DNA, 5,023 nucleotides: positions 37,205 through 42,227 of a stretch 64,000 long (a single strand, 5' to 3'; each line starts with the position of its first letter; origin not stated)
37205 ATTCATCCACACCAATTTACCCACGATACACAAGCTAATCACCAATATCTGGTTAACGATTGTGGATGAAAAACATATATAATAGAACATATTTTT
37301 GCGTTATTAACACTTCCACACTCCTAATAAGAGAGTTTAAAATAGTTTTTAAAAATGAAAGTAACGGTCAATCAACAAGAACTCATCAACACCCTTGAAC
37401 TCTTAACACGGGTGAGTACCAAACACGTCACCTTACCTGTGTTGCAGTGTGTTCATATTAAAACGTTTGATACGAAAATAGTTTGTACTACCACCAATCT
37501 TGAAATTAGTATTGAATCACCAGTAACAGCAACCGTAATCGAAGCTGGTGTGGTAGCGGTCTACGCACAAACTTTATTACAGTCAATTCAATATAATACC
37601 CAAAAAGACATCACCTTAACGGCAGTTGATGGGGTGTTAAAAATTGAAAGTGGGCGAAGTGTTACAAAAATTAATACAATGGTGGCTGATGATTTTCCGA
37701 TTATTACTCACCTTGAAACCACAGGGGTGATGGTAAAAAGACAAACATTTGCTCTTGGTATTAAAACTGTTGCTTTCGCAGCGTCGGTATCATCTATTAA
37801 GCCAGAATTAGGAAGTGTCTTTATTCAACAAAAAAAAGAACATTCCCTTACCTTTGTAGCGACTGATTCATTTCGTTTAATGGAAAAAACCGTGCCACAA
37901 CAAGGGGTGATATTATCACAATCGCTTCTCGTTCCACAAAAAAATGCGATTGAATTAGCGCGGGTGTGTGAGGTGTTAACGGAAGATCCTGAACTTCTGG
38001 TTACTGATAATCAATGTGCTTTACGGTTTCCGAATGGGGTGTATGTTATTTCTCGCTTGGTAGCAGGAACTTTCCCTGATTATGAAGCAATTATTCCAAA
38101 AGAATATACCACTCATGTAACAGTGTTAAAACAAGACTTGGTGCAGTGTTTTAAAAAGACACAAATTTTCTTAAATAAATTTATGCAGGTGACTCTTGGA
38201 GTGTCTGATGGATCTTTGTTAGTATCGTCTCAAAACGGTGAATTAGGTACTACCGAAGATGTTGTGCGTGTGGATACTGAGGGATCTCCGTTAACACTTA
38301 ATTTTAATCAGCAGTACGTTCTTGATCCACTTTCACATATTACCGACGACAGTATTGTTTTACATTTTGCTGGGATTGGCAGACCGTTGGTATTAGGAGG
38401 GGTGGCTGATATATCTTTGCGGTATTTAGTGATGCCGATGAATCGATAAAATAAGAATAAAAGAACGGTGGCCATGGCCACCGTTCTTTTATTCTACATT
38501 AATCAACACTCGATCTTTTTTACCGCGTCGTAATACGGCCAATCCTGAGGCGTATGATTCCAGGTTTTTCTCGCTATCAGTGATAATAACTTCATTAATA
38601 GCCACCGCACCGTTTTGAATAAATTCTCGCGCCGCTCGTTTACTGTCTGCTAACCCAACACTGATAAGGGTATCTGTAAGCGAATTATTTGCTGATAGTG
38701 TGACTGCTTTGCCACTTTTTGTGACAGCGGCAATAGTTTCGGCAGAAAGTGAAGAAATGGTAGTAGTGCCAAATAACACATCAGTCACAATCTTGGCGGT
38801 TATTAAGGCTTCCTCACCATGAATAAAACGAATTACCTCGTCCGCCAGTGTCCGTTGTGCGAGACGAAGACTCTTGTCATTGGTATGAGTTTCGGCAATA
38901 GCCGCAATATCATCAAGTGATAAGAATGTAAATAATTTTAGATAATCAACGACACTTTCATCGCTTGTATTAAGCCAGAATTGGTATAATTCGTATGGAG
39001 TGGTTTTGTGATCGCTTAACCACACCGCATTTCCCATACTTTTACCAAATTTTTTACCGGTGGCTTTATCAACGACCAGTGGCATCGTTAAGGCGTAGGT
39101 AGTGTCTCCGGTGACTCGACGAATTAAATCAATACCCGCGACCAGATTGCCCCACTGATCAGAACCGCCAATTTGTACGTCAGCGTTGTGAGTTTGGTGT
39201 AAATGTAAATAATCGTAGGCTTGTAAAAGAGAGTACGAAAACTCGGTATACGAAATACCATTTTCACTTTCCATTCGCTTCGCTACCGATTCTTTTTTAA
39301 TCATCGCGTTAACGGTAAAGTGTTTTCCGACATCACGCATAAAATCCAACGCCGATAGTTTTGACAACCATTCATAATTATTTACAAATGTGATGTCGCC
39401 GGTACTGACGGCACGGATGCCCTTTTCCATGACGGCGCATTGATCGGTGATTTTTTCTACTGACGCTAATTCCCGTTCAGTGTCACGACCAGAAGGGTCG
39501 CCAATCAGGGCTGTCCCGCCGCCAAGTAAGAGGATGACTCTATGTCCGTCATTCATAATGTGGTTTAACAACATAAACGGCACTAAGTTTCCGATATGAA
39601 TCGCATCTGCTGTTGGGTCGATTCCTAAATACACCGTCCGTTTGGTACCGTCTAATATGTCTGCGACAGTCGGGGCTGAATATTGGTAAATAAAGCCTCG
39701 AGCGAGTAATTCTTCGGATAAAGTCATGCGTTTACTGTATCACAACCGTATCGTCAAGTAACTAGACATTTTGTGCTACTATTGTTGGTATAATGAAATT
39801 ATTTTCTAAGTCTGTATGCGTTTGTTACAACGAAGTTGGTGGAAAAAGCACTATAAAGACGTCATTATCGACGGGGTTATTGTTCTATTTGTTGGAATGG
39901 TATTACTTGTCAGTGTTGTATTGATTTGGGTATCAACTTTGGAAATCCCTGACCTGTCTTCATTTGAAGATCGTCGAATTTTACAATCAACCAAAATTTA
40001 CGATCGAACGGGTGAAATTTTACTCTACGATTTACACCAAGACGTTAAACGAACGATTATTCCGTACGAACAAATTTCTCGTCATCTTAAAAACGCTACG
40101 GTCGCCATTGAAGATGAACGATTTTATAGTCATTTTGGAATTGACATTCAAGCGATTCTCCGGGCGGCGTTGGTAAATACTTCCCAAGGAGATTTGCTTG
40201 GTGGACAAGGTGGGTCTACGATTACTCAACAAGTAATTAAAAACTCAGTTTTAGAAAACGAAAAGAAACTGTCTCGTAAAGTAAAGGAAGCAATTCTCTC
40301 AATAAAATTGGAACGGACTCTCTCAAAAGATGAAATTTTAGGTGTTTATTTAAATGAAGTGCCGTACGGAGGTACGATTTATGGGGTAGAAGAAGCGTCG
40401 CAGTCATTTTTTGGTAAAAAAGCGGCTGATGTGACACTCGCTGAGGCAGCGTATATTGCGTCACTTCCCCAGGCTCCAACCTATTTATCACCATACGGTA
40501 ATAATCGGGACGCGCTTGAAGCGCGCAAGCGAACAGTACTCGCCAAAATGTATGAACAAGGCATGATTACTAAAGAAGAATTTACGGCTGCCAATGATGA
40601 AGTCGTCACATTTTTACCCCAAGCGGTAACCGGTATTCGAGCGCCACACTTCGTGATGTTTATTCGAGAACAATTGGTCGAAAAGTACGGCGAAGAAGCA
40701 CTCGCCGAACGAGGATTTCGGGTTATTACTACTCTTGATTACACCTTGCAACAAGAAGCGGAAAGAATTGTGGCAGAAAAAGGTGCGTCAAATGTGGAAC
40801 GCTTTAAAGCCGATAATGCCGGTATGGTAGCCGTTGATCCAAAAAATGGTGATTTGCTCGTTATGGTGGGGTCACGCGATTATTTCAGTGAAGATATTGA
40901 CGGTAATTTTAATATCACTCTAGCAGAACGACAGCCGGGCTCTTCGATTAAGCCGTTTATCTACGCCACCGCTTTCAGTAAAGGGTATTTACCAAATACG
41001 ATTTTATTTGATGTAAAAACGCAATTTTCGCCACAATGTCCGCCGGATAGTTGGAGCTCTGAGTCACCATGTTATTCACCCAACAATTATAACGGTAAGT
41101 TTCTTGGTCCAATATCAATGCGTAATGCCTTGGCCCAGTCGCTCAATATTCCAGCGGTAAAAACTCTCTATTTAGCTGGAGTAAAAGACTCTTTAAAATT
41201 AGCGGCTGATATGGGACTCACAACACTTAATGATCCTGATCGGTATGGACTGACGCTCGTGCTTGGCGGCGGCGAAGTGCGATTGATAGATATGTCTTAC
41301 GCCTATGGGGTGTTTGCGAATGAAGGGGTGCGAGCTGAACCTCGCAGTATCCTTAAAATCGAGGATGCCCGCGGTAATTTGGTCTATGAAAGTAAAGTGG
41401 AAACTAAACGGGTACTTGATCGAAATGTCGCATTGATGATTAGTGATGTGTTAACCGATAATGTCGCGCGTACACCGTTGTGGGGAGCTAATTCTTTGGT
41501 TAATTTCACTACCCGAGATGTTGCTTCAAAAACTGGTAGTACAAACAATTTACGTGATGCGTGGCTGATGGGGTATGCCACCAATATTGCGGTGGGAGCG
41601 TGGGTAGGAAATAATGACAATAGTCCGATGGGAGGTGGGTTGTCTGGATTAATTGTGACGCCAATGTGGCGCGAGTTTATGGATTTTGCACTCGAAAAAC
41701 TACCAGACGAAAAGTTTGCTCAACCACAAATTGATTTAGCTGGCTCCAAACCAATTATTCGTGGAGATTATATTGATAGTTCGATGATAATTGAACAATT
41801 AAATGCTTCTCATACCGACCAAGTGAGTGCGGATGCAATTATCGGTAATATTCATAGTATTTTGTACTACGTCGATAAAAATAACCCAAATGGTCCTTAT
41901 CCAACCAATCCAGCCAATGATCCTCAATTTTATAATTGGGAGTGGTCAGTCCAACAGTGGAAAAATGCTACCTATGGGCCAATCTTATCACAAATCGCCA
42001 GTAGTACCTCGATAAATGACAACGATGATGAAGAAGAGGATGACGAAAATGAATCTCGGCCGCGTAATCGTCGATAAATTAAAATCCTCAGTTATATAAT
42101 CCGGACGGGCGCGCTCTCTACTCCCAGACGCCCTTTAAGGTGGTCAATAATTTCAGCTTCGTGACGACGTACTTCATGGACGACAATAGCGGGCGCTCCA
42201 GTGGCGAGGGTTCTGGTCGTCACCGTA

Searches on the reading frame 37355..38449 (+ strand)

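Call 30: search_protein_families(library=pfam, proteins=[window:37355-38449:+], max_evalue=0.001)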
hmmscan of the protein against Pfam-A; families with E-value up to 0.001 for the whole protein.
window:37355-38449:+ (364 aa): 3 families
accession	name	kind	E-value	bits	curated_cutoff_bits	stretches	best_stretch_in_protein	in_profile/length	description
PF02768.20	DNA_pol3_beta_3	-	3.4e-21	75.7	27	1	246-362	3-120/121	DNA polymerase III beta subunit, C-terminal domain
PF02767.21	DNA_pol3_beta_2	-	2.6e-15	57.2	27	1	127-242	2-116/116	DNA polymerase III beta subunit, central domain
PF00712.24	DNA_pol3_beta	-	4.7e-15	56.2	24.4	1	1-117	1-119/120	DNA polymerase III beta subunit, N-terminal domain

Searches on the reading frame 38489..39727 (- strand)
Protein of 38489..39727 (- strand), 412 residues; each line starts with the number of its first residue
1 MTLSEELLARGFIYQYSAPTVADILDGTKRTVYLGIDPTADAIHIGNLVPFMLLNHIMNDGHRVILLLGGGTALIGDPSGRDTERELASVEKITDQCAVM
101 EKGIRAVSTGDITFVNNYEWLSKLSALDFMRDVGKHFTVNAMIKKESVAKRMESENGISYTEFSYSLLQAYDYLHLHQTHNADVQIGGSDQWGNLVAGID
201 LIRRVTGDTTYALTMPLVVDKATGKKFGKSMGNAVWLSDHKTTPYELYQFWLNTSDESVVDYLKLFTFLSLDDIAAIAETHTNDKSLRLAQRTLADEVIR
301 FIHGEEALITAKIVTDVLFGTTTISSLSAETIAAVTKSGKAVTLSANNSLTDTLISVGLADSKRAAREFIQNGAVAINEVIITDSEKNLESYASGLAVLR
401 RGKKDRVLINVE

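Call 30: search_protein_families(library=pfam, proteins=[window:38489-39727:-], max_evalue=0.001)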
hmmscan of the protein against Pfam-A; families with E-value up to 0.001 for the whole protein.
window:38489-39727:- (412 aa): 3 families
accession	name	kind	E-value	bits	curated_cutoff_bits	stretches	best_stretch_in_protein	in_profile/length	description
PF00579.31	tRNA-synt_1b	-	1.1e-79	268.3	21.1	1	30-318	6-290/292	tRNA synthetases class I (W and Y)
PF22421.1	SYY_C-terminal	-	2.7e-13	50.1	27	1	342-408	12-82/83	Tyrosine--tRNA ligase SYY-like C-terminal domain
PF01479.30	S4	-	7.2e-06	26.1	22.8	1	352-389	4-42/48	S4 domain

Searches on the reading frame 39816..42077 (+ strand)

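Call 30: search_protein_families(library=pfam, proteins=[window:39816-42077:+], max_evalue=0.001)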
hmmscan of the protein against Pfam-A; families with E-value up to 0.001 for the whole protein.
window:39816-42077:+ (753 aa): 2 families
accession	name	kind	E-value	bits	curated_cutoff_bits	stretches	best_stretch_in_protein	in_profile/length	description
PF00912.28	Transgly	-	5.9e-60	202.2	27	1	72-245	7-177/178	Transglycosylase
PF00905.27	Transpeptidase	-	1.6e-16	60.8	22.1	1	336-608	2-288/299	Penicillin binding protein transpeptidase domain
